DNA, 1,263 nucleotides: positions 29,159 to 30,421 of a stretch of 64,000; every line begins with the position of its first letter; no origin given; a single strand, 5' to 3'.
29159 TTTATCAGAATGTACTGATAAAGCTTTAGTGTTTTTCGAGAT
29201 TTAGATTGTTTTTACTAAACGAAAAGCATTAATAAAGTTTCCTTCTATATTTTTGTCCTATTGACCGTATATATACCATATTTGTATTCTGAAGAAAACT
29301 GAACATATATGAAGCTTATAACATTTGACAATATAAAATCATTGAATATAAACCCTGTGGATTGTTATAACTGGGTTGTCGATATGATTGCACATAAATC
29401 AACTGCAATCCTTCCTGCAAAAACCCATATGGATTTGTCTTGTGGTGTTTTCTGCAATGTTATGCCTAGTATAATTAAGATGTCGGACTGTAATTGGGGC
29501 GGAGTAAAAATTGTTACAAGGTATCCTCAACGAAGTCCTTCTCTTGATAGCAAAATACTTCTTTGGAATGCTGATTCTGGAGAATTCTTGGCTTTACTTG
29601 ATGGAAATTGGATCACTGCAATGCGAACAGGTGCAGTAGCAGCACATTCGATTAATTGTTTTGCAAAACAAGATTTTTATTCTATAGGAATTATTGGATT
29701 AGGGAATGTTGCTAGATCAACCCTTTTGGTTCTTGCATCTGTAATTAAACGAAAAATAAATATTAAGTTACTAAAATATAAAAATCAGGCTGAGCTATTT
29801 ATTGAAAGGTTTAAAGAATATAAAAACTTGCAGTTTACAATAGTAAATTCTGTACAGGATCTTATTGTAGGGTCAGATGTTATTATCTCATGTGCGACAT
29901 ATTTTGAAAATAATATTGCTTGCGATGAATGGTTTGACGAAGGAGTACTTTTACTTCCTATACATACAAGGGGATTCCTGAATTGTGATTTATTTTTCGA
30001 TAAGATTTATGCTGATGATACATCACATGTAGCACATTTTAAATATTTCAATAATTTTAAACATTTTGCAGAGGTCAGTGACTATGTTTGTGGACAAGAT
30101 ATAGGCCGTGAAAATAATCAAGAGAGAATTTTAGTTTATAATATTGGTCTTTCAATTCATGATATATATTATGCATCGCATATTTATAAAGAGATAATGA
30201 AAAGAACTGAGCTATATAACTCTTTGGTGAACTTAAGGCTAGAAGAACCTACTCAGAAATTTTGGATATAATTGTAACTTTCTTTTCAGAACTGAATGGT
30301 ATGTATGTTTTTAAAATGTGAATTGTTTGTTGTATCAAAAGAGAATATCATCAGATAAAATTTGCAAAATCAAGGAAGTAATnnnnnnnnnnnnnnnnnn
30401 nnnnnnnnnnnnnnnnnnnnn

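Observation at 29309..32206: OCD/mu-crystallin-family enzyme plus nucleotidyltransferase-PLP fusion: candidate pathway for an unusual activated head group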

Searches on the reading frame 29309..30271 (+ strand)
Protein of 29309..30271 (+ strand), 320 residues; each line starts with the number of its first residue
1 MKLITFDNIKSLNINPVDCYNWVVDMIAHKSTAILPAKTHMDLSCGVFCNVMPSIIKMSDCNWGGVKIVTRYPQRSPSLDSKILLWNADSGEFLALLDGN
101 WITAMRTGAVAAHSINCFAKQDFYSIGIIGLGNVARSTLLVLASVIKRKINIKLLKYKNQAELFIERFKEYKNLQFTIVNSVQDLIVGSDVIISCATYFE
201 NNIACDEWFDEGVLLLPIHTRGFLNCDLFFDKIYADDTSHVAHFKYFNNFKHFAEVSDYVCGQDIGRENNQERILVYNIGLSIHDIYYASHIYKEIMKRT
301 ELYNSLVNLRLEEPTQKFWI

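Call 4: search_protein_families(library=pfam, proteins=[window:29309-30271:+], max_evalue=0.001)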
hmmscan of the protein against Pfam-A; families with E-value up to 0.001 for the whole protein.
window:29309-30271:+ (320 aa): 1 family
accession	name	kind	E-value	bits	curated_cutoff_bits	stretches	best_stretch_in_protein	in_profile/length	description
PF02423.21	OCD_Mu_crystall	-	5.7e-27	94.9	24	1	50-297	54-311/314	Ornithine cyclodeaminase/mu-crystallin family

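Call 5: search_protein_families(library=ncbifam, proteins=[window:29309-30271:+], max_evalue=0.001)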
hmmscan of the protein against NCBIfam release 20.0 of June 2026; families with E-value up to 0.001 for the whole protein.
window:29309-30271:+ (320 aa): 13 families
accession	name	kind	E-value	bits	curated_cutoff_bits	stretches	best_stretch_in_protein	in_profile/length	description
NF006379.0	PRK08618.1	equivalog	3e-26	92.5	417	1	32-214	33-217/326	ornithine cyclodeaminase family protein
TIGR03944.1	dehyd_SbnB_fam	equivalog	3.3e-22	78.9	326.9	1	81-299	89-318/327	2,3-diaminopropionate biosynthesis protein SbnB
NF004793.0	PRK06141.1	equivalog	2.8e-21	75.8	322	1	61-213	59-213/314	bifunctional Delta(1)-pyrroline-2-carboxylate/Delta(1)-piperideine-2-carboxylate reductase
TIGR02371.1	ala_DH_arch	equivalog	9.7e-20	70.9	409.15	1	50-298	53-315/325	alanine dehydrogenase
NF004848.0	PRK06199.1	subfamily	6.4e-18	65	362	1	82-215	114-255/379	tyramine oxidase subunit B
NF045643.1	ImmsucRedBhcD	equivalog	6.6e-15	55.2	500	1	80-215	84-216/321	iminosuccinate reductase BhcD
NF005603.0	PRK07340.1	equivalog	6e-12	45.4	266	1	29-197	33-199/307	delta(1)-pyrroline-2-carboxylate reductase family protein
TIGR02992.1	ectoine_eutC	equivalog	5.1e-11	42.2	471.65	1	77-216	82-221/326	ectoine utilization protein EutC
NF006141.0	PRK08291.1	equivalog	7.1e-11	41.6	408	1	77-215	85-223/330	cyclodeaminase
NF005011.0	PRK06407.1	subfamily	2.4e-08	33.6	337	1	78-195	74-190/302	ornithine cyclodeaminase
NF045512.1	PyrPipCarbRedLhpI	equivalog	3.8e-08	32.9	400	1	75-197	75-194/298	bifunctional Delta(1)-pyrroline-2-carboxylate/Delta(1)-piperideine-2-carboxylate reductase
NF005296.0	PRK06823.1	equivalog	4.2e-08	32.5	438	1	77-178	81-180/315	ornithine cyclodeaminase family protein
NF005762.1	PRK07589.1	equivalog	1.6e-06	27.3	350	1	88-213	93-218/334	ornithine cyclodeaminase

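Call 11: search_solved_structures(query=window:29309-30271:+, max_evalue=0.001, show_alignments=2)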
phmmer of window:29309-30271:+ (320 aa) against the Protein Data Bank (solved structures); distinct sequences matched with E-value up to 0.001: 10.
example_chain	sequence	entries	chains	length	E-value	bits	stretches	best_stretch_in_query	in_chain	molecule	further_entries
6t3e_A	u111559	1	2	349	5e-19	71.8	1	33-214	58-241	DELTA1-pyrroline-2-carboxylate reductase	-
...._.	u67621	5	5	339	5.5e-12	48.6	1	62-298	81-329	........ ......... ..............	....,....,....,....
2i99_A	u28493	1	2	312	2.8e-10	43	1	48-215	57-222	Mu-crystallin homolog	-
4bv8_A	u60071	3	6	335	5.7e-10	42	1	48-215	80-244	THIOMORPHOLINE-CARBOXYLATE DEHYDROGENASE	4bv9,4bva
7rbp_A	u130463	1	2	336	1.1e-09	41.1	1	21-294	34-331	Ornithine cyclodeaminase/mu-crystallin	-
1omo_A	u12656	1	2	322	3.2e-08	36.3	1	33-298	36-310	alanine dehydrogenase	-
1vll_A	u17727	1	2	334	3.6e-08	36.1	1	33-298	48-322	alanine dehydrogenase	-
5yu0_A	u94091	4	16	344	3.1e-05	26.5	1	81-146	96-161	Lysine cyclodeaminase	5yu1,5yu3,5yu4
5gzi_B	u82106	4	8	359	3.3e-05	26.4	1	81-146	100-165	Lysine cyclodeaminase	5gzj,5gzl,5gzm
6rqa_A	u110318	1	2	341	0.00022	23.6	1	80-147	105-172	iminosuccinate reductase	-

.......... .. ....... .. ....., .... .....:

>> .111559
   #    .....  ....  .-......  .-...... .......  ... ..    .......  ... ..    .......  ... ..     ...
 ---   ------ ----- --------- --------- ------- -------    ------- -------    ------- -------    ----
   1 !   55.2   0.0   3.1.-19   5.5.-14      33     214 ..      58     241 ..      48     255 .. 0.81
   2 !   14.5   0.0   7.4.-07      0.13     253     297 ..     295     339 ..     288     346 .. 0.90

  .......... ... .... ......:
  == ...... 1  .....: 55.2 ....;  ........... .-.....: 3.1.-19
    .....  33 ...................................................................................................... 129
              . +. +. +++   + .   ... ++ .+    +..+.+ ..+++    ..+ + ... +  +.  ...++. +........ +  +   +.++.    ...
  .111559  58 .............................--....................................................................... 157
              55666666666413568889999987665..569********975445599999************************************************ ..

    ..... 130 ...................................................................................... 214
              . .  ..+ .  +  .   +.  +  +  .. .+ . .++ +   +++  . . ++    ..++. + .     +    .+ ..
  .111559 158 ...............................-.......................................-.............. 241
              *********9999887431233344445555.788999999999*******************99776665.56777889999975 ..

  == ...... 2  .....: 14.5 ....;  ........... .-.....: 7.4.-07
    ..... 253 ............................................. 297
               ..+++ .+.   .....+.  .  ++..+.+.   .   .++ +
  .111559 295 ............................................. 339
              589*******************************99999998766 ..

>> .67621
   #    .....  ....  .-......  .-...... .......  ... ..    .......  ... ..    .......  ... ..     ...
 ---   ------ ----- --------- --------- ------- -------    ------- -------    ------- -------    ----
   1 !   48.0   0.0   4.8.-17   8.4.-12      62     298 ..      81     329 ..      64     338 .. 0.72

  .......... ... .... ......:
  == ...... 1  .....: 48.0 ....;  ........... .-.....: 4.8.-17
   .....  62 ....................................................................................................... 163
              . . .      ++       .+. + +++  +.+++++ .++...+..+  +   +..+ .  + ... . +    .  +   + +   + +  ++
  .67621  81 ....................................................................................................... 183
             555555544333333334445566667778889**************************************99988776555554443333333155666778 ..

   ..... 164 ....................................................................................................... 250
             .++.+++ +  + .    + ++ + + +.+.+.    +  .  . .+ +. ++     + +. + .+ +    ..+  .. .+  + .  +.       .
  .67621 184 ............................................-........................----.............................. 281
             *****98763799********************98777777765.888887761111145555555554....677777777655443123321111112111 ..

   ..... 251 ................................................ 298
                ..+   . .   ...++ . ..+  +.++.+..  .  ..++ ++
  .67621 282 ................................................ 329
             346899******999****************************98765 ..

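Call 13: find_homologous_proteins(query=window:29309-30271:+, max_evalue=0.00001)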
Query window:29309-30271:+ (320 aa): 3031 proteins with E <= 0.00001 among 3897 candidates; the best 120 are listed.
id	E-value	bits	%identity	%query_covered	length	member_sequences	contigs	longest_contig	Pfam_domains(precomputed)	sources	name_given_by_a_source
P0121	4.2e-216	734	99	100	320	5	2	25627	PF02423.22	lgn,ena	-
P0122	2.2e-147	508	67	100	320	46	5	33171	PF02423.22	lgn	-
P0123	2.2e-146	505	66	100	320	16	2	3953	PF02423.22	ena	-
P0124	4.4e-146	504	66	100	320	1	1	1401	PF02423.22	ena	-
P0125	1.1e-145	503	65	100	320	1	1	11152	PF02423.22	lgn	-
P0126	2.7e-145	501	65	100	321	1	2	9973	PF02423.22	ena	-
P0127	7.1e-145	500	65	100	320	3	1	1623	PF02423.22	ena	-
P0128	5.7e-144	497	66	100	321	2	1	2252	PF02423.22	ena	-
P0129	7.3e-143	493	65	100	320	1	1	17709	PF02423.22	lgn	-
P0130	2.0e-141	489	65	100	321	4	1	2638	PF02423.22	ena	-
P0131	2.5e-141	488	64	100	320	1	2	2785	PF02423.22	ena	-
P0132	3.5e-141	488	64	100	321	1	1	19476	PF02423.22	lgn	-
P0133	3.6e-141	488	65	100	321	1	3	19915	PF02423.22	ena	-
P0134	4.3e-141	488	66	100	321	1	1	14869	PF02423.22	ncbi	-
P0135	1.8e-140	486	64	100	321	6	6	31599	PF02423.22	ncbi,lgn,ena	-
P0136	1.9e-140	486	64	100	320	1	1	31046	PF02423.22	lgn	-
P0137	2.5e-140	485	64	100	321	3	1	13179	PF02423.22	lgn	-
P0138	4.4e-140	484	64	100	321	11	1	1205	PF02423.22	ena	-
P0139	4.6e-140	484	66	100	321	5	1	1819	PF02423.22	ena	-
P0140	5.9e-140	484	65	100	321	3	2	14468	PF02423.22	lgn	-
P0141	6.2e-140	484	65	100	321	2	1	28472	PF02423.22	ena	-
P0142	7.0e-140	484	65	100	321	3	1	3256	PF02423.22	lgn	-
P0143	9.1e-140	483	64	100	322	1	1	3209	PF02423.22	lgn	-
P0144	1.4e-139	483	63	100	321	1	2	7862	PF02423.22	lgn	-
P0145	1.7e-139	482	64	100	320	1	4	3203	PF02423.22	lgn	-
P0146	2.0e-139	482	65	100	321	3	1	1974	PF02423.22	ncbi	-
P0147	3.0e-139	482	63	100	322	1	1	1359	PF02423.22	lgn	-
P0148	3.2e-139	482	64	100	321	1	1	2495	PF02423.22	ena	-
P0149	3.7e-139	481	64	100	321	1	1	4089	PF02423.22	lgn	-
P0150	4.3e-139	481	63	100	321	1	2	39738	PF02423.22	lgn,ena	-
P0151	4.8e-139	481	62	100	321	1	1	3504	PF02423.22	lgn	-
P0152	5.4e-139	481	64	100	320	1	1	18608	PF02423.22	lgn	-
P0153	6.1e-139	481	64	100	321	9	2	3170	PF02423.22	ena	-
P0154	6.7e-139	480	66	100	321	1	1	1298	PF02423.22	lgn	-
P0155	7.6e-139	480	64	100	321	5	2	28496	PF02423.22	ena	-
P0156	8.1e-139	480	64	100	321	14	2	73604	PF02423.22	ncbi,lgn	-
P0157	8.6e-139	480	63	100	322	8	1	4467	PF02423.22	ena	-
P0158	9.2e-139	480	65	100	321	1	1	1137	PF02423.22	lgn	-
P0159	9.6e-139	480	63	100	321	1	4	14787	PF02423.22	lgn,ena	-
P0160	1.0e-138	480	64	100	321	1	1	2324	PF02423.22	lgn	-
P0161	1.4e-138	479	63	100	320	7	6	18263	PF02423.22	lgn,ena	-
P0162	1.4e-138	479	64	100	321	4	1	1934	PF02423.22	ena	-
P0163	1.7e-138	479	63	100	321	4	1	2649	PF02423.22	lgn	-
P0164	1.8e-138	479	63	100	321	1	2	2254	PF02423.22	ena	-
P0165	1.9e-138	479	65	100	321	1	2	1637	PF02423.22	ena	-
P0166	2.2e-138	479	63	100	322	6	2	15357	PF02423.22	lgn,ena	-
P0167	2.6e-138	479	64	100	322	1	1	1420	PF02423.22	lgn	-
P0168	2.8e-138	478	63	100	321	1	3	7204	PF02423.22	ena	-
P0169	2.9e-138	478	65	100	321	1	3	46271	PF02423.22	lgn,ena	-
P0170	3.2e-138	478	63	100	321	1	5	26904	PF02423.22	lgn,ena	-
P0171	3.5e-138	478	62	100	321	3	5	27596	PF02423.22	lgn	-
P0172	3.6e-138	478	64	100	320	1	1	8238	PF02423.22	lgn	-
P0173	3.7e-138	478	63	100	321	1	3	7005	PF02423.22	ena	-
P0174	4.6e-138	478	62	100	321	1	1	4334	PF02423.22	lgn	-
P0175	4.9e-138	478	62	100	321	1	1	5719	PF02423.22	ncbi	-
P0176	5.4e-138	478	63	100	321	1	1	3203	PF02423.22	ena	-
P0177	6.5e-138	477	62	100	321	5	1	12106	PF02423.22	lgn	-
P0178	6.6e-138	477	63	100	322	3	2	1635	PF02423.22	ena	-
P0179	8.7e-138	477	61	100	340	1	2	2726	PF02423.22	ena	-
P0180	1.2e-137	476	63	100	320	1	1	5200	PF02423.22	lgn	-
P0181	2.5e-137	475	64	100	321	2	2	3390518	PF02423.22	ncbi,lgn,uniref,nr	ncbi:ornithine cyclodeaminase [Aristaeella hokkaidonensis]|uniref:Ornithine cyclodeaminase n=1 Tax=A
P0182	2.9e-137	475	63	100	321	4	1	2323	PF02423.22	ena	-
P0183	3.8e-137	475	63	100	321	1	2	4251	PF02423.22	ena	-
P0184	3.9e-137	475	64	100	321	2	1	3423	PF02423.22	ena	-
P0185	4.1e-137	475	64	100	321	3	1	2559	PF02423.22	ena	-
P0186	4.5e-137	474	62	100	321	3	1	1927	PF02423.22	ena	-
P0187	5.1e-137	474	63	100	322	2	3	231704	PF02423.22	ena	-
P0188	6.3e-137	474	63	100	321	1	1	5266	PF02423.22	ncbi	-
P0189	6.4e-137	474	63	100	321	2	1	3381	PF02423.22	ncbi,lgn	-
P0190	6.8e-137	474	62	100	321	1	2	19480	PF02423.22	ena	-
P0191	7.7e-137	474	62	100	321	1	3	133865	PF02423.22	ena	-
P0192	8.2e-137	474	62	100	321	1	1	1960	PF02423.22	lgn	-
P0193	9.3e-137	473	62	100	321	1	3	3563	PF02423.22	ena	-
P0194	2.2e-136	472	64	100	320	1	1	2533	PF02423.22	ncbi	-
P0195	2.4e-136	472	64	100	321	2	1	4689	PF02423.22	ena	-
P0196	2.4e-136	472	65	100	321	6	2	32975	PF02423.22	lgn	-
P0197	2.7e-136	472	64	100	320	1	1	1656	PF02423.22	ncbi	-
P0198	2.7e-136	472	61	100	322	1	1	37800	PF02423.22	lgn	-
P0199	2.8e-136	472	64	100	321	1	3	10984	PF02423.22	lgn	-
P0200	3.1e-136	472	62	100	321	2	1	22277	PF02423.22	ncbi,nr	ncbi:MAG: ornithine cyclodeaminase [Oscillospiraceae bacterium]|nr:ornithine cyclodeaminase [Oscillo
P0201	3.6e-136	471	64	100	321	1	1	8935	PF02423.22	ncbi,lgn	-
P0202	4.5e-136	471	63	100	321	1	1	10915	PF02423.22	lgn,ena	-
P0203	4.6e-136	471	62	100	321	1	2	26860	PF02423.22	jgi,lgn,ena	-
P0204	4.6e-136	471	62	100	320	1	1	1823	PF02423.22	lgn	-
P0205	2.0e-135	469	61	100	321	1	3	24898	PF02423.22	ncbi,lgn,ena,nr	ncbi:MAG: ornithine cyclodeaminase [Clostridia bacterium]|nr:ornithine cyclodeaminase [Clostridia ba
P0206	2.0e-135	469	61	100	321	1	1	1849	PF02423.22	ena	-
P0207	2.2e-135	469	63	100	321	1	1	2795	PF02423.22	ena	-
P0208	2.3e-135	469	62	100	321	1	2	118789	PF02423.22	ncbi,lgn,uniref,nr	ncbi:ornithine cyclodeaminase [Butyrivibrio sp. VCB2006]|uniref:ornithine cyclodeaminase n=1 Tax=But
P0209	2.4e-135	469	62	100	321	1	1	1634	PF02423.22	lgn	-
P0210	3.1e-135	468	62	100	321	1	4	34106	PF02423.22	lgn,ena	-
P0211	3.4e-135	468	62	100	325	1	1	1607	PF02423.22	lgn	-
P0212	4.1e-135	468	61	100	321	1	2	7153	PF02423.22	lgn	-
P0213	4.3e-135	468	64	100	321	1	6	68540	PF02423.22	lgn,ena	-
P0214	4.3e-135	468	62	100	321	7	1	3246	PF02423.22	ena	-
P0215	5.7e-135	468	62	100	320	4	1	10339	PF02423.22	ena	-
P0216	6.3e-135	467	62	100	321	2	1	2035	PF02423.22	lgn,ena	-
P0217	6.4e-135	467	63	100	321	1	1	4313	PF02423.22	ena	-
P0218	8.7e-135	467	62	100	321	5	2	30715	PF02423.22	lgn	-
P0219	9.6e-135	467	63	100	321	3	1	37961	PF02423.22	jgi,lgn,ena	-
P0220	1.1e-134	467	63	100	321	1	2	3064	PF02423.22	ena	-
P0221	1.2e-134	467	62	100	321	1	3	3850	PF02423.22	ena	-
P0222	1.3e-134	466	62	100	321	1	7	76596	PF02423.22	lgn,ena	-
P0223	1.7e-134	466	62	100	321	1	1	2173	PF02423.22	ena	-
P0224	2.0e-134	466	62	100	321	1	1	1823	PF02423.22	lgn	-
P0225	2.0e-134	466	61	100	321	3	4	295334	PF02423.22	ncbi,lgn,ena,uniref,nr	ncbi:ornithine cyclodeaminase [Sarcina sp. DSM 11001]|uniref:ornithine cyclodeaminase n=1 Tax=Sarcin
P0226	2.5e-134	465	62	100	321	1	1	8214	PF02423.22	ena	-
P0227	4.3e-134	465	62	100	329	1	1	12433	PF02423.22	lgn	-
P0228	4.5e-134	465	61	100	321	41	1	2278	PF02423.22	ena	-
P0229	4.9e-134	465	62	100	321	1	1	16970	PF02423.22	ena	-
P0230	5.9e-134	464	62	100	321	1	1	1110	PF02423.22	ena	-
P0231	9.0e-134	464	61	100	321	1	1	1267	PF02423.22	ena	-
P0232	1.1e-133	463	61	100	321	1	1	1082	PF02423.22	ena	-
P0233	1.3e-133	463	64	100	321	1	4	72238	PF02423.22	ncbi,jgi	jgi:ornithine cyclodeaminase/alanine dehydrogenase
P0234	1.3e-133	463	61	100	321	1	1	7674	PF02423.22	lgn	-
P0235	1.7e-133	463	62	100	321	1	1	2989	PF02423.22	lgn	-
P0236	2.4e-133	462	61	100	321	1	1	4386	PF02423.22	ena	-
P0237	2.5e-133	462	62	100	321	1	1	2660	PF02423.22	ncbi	-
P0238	2.6e-133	462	63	100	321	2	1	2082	PF02423.22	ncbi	-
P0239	4.5e-133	461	61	100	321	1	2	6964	PF02423.22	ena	-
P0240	5.6e-133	461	61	100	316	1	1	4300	PF02423.22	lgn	-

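Call 14: find_encoding_contigs(protein=P0181, flank=10000, max_places=2)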
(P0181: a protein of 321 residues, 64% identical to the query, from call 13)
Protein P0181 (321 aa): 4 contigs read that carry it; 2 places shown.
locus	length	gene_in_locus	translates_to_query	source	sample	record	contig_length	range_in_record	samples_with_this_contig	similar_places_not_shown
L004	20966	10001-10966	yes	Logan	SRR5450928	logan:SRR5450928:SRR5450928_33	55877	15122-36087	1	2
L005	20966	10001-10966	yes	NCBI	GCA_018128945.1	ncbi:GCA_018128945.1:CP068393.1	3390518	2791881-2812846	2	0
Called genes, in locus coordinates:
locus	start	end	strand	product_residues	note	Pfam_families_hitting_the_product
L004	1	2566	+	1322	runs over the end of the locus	PF02353:CMAS, PF08241:Methyltransf_11, PF08242:Methyltransf_12, PF13489:Methyltransf_23, PF13649:Methyltransf_25, PF13847:Methyltransf_31, PF00535:Glycos_transf_2, PF13641:Glyco_tranf_2_3, +7 more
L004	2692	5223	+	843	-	PF00884:Sulfatase (weak)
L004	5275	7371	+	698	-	PF02096:60KD_IMP, PF04464:Glyphos_transf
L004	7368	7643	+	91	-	-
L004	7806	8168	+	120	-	PF10502:Peptidase_S26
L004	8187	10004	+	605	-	PF00483:NTP_transferase, PF12804:NTP_transf_3, PF00155:Aminotran_1_2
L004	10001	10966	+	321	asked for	PF02423:OCD_Mu_crystall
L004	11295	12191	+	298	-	PF12804:NTP_transf_3, PF00483:NTP_transferase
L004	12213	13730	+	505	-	PF00496:SBP_bac_5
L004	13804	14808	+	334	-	PF19300:BPD_transp_1_N, PF00528:BPD_transp_1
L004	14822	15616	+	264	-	PF00528:BPD_transp_1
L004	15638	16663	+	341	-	PF00005:ABC_tran, PF13304:AAA_21 (faint), PF08352:oligo_HPY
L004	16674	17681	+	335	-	PF00005:ABC_tran, PF02463:SMC_N (weak), PF13304:AAA_21 (faint), PF08352:oligo_HPY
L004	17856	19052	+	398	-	PF00483:NTP_transferase, PF01050:MannoseP_isomer, PF07883:Cupin_2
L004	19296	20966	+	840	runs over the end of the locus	PF00884:Sulfatase (weak)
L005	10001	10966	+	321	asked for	PF02423:OCD_Mu_crystall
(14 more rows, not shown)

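Call 15: find_encoding_contigs(protein=P0208, flank=10000, max_places=2)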
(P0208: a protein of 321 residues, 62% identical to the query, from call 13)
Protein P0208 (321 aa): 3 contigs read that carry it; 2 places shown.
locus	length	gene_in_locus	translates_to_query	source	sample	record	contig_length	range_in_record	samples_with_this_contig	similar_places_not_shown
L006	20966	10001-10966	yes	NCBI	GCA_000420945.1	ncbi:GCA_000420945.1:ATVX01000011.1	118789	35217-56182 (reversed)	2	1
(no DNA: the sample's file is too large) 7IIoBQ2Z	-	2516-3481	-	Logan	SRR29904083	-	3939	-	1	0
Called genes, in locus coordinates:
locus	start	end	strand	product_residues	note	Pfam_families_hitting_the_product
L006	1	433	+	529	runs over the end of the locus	PF01266:DAO (faint), PF01593:Amino_oxidase, PF01946:Thi4 (weak), PF03486:HI0933_like (faint), PF07992:Pyr_redox_2 (faint), PF12831:FAD_oxidored (faint), PF13450:NAD_binding_8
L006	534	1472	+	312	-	PF00535:Glycos_transf_2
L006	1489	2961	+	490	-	PF03062:MBOAT, PF13813:MBOAT_2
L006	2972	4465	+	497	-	-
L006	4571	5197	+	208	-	PF00485:PRK, PF01121:CoaE (faint), PF06414:Zeta_toxin (weak), PF13238:AAA_18 (weak)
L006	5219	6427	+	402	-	PF19554:DUF6077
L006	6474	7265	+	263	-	-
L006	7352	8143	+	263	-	PF04991:LicD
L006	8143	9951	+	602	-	PF00483:NTP_transferase, PF12804:NTP_transf_3, PF00155:Aminotran_1_2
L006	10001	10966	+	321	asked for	PF02423:OCD_Mu_crystall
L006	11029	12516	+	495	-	PF03062:MBOAT, PF13813:MBOAT_2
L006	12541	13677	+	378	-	-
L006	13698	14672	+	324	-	PF13472:Lipase_GDSL_2 (faint)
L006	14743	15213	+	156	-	-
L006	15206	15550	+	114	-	-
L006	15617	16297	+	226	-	PF14014:DUF4230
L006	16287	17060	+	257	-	-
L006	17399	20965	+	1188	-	PF22359:Big-like (faint), PF08308:PEGA (faint), PF21461:HL_N-beta (faint), PF02368:Big_2, PF19127:Choline_bind_3, PF01183:Glyco_hydro_25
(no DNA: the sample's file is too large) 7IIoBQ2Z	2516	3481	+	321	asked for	PF02423:OCD_Mu_crystall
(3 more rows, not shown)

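Call 16: find_encoding_contigs(protein=P0225, flank=10000, max_places=2)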
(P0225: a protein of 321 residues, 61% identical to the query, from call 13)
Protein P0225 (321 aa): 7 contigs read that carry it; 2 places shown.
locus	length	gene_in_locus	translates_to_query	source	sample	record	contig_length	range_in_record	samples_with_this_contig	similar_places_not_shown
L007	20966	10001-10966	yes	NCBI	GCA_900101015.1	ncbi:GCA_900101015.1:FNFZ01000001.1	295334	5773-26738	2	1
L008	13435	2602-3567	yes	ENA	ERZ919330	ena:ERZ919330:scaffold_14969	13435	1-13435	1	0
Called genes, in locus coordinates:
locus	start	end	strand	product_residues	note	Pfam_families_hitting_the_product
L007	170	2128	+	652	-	-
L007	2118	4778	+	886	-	-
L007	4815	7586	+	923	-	PF00962:A_deaminase (faint)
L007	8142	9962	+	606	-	PF00483:NTP_transferase (weak), PF12804:NTP_transf_3, PF00155:Aminotran_1_2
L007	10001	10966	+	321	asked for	PF02423:OCD_Mu_crystall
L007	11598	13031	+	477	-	PF02397:Bac_transf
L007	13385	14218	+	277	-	PF00535:Glycos_transf_2, PF10111:Glyco_tranf_2_2 (weak), PF13641:Glyco_tranf_2_3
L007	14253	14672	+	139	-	PF01467:CTP_transf_like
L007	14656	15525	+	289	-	PF04991:LicD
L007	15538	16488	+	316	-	PF14397:ATPgrasp_ST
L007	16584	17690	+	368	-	PF13439:Glyco_transf_4 (weak), PF00534:Glycos_transf_1, PF13692:Glyco_trans_1_4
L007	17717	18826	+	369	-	PF14897:EpsG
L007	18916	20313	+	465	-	PF01943:Polysacc_synt, PF13440:Polysacc_synt_3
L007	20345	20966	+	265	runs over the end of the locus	PF04991:LicD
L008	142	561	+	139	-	PF01797:Y1_Tnp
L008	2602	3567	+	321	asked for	PF02423:OCD_Mu_crystall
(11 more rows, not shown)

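Call 25: search_protein_families(library=pfam, proteins=[L006:510-1472:+], max_evalue=0.001)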
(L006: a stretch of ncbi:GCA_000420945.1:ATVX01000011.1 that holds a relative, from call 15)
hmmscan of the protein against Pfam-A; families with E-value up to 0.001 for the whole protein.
L006:510-1472:+ (320 aa): 1 family
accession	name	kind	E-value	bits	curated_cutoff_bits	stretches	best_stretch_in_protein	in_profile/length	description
PF00535.33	Glycos_transf_2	-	1.7e-19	70.8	23.3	1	13-154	1-144/168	Glycosyl transferase family 2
